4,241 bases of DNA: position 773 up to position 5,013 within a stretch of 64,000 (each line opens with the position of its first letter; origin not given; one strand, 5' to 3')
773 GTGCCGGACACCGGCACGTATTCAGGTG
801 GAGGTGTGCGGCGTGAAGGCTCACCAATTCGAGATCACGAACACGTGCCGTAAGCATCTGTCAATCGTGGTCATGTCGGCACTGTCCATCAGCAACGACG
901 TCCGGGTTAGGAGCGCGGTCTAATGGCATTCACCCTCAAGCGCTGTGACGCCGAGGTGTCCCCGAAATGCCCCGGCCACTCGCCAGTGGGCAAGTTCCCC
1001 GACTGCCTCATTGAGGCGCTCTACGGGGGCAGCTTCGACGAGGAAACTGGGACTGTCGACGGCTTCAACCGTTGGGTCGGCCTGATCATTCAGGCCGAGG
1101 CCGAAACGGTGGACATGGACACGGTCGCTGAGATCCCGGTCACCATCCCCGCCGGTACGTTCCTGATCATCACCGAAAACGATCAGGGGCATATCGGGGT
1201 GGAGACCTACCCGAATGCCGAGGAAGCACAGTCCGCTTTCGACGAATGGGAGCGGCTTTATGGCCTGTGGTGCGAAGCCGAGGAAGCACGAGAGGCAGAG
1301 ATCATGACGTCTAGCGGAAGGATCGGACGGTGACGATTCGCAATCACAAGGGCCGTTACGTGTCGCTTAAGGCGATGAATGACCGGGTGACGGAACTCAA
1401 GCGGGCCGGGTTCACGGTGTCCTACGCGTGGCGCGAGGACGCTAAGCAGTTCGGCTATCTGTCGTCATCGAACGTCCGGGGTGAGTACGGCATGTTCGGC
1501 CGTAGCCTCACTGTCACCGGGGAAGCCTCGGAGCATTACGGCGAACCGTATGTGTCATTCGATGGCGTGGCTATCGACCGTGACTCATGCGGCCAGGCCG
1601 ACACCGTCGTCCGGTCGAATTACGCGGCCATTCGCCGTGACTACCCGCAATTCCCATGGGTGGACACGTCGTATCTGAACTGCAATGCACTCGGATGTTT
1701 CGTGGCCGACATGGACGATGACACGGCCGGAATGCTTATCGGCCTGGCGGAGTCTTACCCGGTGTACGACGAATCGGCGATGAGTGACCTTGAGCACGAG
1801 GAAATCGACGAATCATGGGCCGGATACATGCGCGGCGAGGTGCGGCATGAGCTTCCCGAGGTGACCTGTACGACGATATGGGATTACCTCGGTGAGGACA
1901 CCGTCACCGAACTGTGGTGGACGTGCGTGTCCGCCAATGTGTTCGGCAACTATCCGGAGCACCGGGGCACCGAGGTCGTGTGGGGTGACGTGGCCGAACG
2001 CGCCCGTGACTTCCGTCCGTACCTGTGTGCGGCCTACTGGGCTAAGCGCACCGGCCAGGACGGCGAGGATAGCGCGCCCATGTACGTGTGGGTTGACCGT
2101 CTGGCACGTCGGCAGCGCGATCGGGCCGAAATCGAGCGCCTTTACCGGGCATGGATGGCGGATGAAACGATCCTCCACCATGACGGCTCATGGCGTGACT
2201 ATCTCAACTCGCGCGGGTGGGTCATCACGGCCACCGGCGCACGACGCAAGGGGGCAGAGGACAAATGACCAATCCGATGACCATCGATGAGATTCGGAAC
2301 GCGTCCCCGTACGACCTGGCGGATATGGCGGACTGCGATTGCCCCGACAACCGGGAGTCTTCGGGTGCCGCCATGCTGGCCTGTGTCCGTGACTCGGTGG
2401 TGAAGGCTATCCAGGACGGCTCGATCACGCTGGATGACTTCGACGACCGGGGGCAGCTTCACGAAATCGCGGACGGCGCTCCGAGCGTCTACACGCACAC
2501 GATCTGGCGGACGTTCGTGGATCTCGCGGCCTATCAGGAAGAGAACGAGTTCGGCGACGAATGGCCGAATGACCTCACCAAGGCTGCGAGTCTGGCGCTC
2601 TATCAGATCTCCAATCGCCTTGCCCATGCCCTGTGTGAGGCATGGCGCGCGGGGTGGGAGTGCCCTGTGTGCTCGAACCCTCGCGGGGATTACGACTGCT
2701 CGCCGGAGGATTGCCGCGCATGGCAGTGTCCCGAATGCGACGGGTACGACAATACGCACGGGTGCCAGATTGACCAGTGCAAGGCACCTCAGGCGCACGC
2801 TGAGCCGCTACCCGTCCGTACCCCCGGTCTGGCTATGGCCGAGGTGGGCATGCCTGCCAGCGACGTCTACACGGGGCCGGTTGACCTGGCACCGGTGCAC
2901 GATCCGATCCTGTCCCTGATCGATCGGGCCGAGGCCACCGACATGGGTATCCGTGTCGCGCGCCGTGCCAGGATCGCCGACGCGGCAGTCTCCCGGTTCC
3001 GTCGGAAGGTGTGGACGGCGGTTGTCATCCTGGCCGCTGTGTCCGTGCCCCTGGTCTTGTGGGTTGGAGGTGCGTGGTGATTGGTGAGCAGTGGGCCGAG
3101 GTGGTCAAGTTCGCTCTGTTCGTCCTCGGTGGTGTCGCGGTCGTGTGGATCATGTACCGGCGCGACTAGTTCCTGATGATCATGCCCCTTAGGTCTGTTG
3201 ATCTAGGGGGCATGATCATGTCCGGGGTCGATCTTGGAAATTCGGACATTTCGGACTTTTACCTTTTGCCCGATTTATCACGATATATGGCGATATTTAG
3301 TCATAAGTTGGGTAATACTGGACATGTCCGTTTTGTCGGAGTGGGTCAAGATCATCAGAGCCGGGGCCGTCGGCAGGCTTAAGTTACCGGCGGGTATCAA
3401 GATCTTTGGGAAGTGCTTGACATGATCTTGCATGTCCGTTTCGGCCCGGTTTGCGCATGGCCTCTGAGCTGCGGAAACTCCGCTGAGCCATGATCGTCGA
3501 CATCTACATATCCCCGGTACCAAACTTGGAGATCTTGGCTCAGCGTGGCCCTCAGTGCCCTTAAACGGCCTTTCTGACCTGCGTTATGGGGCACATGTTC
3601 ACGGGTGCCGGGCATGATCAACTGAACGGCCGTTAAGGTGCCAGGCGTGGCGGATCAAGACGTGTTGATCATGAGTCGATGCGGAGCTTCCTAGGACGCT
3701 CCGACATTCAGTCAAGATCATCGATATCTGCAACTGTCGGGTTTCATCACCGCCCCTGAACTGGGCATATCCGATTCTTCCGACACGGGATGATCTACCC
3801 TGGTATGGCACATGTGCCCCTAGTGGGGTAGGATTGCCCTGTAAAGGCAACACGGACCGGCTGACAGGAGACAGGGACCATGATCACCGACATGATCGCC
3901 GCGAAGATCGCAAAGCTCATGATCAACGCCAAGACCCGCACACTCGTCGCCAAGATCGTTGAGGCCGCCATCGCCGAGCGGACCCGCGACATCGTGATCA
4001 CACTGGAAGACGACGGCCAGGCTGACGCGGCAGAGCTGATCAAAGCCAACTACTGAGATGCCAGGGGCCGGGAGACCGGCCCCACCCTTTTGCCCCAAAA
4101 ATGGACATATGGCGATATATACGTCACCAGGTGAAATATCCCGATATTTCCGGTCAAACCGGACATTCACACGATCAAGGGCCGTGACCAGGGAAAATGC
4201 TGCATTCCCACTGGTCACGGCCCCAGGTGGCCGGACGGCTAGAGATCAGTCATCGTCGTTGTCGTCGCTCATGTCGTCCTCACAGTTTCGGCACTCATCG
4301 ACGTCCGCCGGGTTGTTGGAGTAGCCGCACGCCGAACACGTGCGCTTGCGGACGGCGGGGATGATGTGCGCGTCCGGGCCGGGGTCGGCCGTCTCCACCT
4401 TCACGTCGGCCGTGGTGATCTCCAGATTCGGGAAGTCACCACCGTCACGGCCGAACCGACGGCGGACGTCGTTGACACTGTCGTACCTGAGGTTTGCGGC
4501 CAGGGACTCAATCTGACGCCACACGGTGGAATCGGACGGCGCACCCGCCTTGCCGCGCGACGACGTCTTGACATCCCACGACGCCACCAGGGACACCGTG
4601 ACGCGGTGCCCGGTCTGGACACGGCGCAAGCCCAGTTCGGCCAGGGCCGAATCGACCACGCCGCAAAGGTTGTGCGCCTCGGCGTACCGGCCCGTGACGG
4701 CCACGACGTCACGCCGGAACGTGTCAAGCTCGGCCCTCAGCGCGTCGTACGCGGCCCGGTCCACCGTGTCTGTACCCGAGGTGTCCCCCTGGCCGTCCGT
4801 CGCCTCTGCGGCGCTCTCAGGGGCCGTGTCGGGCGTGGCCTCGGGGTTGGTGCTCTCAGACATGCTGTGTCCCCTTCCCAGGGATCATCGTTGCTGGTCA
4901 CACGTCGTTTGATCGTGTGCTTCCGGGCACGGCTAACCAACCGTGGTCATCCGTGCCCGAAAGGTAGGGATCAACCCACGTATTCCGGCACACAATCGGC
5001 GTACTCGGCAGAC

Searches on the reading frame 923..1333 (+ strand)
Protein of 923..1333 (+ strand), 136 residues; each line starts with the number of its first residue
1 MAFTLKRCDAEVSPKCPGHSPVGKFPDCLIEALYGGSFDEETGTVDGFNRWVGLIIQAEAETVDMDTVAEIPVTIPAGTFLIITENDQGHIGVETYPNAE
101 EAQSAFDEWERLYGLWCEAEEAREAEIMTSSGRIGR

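Call 39: find_encoding_contigs(protein=window:923-1333:+, flank=10000, max_places=6)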
Protein window:923-1333:+ (136 aa): 11 contigs read that carry it; 6 places shown.
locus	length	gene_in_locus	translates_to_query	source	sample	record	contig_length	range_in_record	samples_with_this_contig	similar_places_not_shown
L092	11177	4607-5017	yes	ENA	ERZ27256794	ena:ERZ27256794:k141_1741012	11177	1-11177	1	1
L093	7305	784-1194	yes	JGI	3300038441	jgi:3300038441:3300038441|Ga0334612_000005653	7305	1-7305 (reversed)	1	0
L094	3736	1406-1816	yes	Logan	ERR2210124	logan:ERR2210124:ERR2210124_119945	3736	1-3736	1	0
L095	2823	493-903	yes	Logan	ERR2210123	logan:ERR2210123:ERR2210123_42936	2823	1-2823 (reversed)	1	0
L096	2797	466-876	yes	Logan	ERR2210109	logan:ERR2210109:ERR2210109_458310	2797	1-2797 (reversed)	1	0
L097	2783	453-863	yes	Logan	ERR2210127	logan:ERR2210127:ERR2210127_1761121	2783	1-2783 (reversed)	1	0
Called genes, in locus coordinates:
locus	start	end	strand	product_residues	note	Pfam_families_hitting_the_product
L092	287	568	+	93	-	-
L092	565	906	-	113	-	-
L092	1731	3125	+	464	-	-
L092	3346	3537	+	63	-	-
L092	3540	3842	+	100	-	-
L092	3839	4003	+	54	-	-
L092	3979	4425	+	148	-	-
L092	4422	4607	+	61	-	-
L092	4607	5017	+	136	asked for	-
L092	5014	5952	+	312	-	-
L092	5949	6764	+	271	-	-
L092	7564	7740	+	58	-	-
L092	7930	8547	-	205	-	-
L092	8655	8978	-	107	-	-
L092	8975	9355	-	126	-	-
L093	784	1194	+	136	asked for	-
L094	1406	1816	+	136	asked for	-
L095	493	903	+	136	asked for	-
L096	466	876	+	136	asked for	-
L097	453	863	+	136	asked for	-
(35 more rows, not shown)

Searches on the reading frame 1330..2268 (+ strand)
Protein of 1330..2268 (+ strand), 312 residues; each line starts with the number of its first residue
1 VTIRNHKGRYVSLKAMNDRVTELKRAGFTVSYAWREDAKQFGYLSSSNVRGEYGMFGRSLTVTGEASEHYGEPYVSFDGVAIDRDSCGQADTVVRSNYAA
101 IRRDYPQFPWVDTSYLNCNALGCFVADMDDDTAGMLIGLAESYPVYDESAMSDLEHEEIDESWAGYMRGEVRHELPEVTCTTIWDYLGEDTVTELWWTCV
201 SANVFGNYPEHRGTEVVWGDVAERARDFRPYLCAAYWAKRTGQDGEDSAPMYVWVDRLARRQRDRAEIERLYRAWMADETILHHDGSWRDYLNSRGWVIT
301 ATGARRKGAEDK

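Call 7: search_protein_families(library=phrogs, proteins=[window:1330-2268:+])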
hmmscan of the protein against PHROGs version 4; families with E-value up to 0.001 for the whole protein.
window:1330-2268:+ (312 aa): 1 family
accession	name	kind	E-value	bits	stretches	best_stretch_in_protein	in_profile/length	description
phrog_3906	-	unknown function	2.1e-09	38.1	1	81-211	87-221/270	-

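Call 8: search_protein_families(library=pfam, proteins=[window:1330-2268:+])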
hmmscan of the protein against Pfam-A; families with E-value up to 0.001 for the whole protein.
window:1330-2268:+ (312 aa): 0 families

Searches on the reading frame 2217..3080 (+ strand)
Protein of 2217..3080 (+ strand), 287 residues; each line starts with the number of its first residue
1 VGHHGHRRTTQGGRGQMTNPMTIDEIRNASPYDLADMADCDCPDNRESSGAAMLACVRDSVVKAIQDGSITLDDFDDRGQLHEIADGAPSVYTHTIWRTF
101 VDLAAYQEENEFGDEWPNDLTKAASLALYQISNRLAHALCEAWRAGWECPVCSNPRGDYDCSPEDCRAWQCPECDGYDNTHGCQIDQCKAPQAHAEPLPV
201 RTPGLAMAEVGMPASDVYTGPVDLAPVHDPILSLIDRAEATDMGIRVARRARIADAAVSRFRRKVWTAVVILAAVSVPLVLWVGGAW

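Call 7: search_protein_families(library=phrogs, proteins=[window:2217-3080:+])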
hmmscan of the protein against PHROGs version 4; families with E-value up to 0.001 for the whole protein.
window:2217-3080:+ (287 aa): 1 family
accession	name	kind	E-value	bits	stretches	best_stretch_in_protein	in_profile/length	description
phrog_4239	-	unknown function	8.2e-38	130.5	1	22-141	3-131/140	-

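Call 8: search_protein_families(library=pfam, proteins=[window:2217-3080:+])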
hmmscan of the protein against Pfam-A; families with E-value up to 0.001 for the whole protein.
window:2217-3080:+ (287 aa): 0 families

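Call 63: search_dna_similar(query=window:2265-3080:+, collection=phages, mode=protein, max_rows=12)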
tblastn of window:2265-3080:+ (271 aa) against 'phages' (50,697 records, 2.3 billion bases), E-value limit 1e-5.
Records with a match: 153; places in all: 153; records where one place covers at least 80% of the query: 0.
Best place of each record, by identity: <60% 153.
By first word of the organism name: Streptomyces 151; Rhodococcus 2.
By host as written in the record: Streptomyces griseus ATCC 10137 27; Streptomyces lividans JI 1326 24; Streptomyces xanthochromogenes NRRL B-5410 20; Streptomyces coelicolor 17; Streptomyces venezuelae ATCC 10712 10; Streptomyces lividans 8; Streptomyces bicolor NRRL B-3897 6; Streptomyces sp. 6; and 14 more.
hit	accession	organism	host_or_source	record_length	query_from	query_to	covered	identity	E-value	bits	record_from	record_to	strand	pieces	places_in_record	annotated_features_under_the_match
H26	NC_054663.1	Streptomyces phage Diane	Streptomyces xanthochromogenes B-5410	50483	3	156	57%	40.9%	2e-18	90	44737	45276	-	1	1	hypothetical protein (x2)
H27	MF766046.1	Streptomyces phage Diane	Streptomyces xanthochromogenes B-5410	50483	3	156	57%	40.9%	2e-18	90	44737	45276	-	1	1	OCR-like antirestriction protein | hypothetical protein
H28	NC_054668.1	Streptomyces phage Daudau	Streptomyces xanthochromogenes NRRL ...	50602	5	125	45%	48.0%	2e-19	94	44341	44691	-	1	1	hypothetical protein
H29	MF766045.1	Streptomyces phage Daudau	Streptomyces xanthochromogenes NRRL ...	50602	5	125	45%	48.0%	2e-19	94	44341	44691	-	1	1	OCR-like antirestriction protein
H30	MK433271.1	Streptomyces phage Indigo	Streptomyces griseus ATCC 10137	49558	7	155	55%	38.9%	3e-20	96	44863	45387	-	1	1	65: OCR-like antirestriction protein | 64: hypothetical protein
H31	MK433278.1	Streptomyces phage Nerdos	Streptomyces griseus ATCC 10137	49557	7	155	55%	38.9%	3e-20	96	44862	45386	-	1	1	65: OCR-like antirestriction protein | 64: hypothetical protein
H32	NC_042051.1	Streptomyces phage Aaronocolus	Streptomyces griseus ATCC 10137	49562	7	155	55%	38.9%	3e-20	96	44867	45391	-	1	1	hypothetical protein (x2)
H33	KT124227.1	Streptomyces phage Aaronocolus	Streptomyces griseus ATCC 10137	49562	7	155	55%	38.9%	3e-20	96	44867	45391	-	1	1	OCR-like antirestriction protein | hypothetical protein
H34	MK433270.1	Streptomyces phage Bovely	Streptomyces griseus ATCC 10137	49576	7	155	55%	38.9%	3e-20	96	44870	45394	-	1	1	66: OCR-like antirestriction protein | 65: hypothetical protein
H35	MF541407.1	Streptomyces phage Esperer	Streptomyces xanthochromogenes NRRL ...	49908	7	155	55%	38.9%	3e-20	96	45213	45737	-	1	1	OCR-like antirestriction protein | hypothetical protein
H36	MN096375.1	Streptomyces phage Leviticus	Streptomyces griseus ATCC 10137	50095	7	155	55%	38.9%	3e-20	96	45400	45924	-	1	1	67: OCR-like antirestriction protein | 66: hypothetical protein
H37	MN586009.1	Streptomyces phage Phettuccine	Streptomyces griseofuscus ATCC 23916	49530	7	155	55%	38.9%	4e-20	95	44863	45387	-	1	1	66: OCR-like antirestriction protein | 65: hypothetical protein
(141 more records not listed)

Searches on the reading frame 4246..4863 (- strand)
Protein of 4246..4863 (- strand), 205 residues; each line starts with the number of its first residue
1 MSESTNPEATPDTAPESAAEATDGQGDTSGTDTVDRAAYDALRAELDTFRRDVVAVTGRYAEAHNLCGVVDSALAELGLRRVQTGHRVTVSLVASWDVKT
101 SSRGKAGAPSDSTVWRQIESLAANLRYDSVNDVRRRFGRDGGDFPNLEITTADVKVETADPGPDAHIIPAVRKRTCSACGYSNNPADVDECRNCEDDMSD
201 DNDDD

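Call 7: search_protein_families(library=phrogs, proteins=[window:4246-4863:-])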
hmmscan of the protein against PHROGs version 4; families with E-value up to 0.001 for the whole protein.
window:4246-4863:- (205 aa): 0 families

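Call 8: search_protein_families(library=pfam, proteins=[window:4246-4863:-])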
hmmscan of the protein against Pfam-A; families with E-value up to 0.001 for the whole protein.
window:4246-4863:- (205 aa): 0 families

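Call 76: find_homologous_proteins(query=window:4246-4863:-, max_evalue=0.001)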
Query window:4246-4863:- (205 aa): 15 proteins with E <= 0.001 among 614 candidates.
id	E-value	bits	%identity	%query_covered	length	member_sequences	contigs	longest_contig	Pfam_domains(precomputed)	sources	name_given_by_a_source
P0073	6.1e-130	449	100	100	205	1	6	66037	-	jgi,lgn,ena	jgi:hypothetical protein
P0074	3.6e-102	358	81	95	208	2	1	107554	-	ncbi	-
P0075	7.2e-100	351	76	99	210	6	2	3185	-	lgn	-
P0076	1.0e-95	337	73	99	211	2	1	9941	-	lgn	-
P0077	1.3e-91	324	72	98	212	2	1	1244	-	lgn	-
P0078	3.4e-88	313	71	99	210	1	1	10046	-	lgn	-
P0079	9.1e-87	308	72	96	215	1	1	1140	-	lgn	-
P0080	1.5e-86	308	70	100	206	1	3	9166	-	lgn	-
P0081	1.3e-81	291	69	91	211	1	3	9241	-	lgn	-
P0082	1.3e-79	285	66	99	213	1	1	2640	-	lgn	-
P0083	3.7e-79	283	65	99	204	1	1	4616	-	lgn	-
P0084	2.3e-76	274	62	97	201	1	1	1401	-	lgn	-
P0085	3.6e-75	270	63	99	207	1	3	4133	-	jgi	jgi:hypothetical protein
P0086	3.6e-64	234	60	94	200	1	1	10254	-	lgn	-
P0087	3.1e-45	173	47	96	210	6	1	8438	-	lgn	-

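Call 77: find_encoding_contigs(protein=P0074, flank=10000, max_places=2)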
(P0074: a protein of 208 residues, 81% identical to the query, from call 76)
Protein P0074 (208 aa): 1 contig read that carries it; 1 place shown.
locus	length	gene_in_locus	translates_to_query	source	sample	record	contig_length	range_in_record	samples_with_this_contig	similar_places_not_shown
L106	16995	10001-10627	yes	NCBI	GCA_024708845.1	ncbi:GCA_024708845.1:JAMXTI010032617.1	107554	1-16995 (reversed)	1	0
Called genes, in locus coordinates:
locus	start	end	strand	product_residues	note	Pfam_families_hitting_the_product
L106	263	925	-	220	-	-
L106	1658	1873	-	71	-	-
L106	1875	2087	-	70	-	-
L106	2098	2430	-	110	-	PF19698:DUF6197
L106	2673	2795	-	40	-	-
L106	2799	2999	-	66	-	-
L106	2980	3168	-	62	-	PF12728:HTH_17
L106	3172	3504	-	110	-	-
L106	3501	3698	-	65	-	-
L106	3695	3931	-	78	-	-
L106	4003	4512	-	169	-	-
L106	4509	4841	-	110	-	-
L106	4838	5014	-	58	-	-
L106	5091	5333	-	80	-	-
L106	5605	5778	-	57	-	-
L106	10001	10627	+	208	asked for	-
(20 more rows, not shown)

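Call 78: find_encoding_contigs(protein=P0076, flank=10000, max_places=1)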
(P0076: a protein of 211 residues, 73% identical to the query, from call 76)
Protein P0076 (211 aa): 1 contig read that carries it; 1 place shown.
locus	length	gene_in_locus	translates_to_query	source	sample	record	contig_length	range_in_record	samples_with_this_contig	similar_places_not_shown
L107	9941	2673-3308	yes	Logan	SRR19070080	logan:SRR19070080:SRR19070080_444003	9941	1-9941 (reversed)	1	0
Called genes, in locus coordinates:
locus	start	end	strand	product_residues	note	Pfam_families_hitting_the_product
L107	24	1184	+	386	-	-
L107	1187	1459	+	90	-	-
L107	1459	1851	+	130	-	-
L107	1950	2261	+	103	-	-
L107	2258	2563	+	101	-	-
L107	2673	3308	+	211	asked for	-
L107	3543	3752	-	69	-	-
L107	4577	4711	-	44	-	-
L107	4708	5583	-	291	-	-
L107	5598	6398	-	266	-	-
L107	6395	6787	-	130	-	-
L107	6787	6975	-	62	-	-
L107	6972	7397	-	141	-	-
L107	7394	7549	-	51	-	-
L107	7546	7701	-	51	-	-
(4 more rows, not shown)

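Call 79: find_encoding_contigs(protein=P0086, flank=10000, max_places=1)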
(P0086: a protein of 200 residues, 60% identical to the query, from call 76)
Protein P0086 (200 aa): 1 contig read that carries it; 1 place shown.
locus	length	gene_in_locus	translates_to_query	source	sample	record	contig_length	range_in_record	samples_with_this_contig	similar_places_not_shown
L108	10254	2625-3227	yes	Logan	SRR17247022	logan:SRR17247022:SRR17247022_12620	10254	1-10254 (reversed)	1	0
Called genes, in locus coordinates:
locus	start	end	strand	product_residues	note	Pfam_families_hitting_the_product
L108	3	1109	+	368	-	?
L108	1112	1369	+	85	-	-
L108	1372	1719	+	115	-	-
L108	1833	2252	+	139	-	-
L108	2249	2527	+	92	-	-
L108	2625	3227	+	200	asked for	-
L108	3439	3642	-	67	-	-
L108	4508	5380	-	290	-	-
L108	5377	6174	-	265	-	-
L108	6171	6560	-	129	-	-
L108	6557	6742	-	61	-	-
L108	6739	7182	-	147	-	-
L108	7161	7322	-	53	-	-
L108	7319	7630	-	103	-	-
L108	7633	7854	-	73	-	-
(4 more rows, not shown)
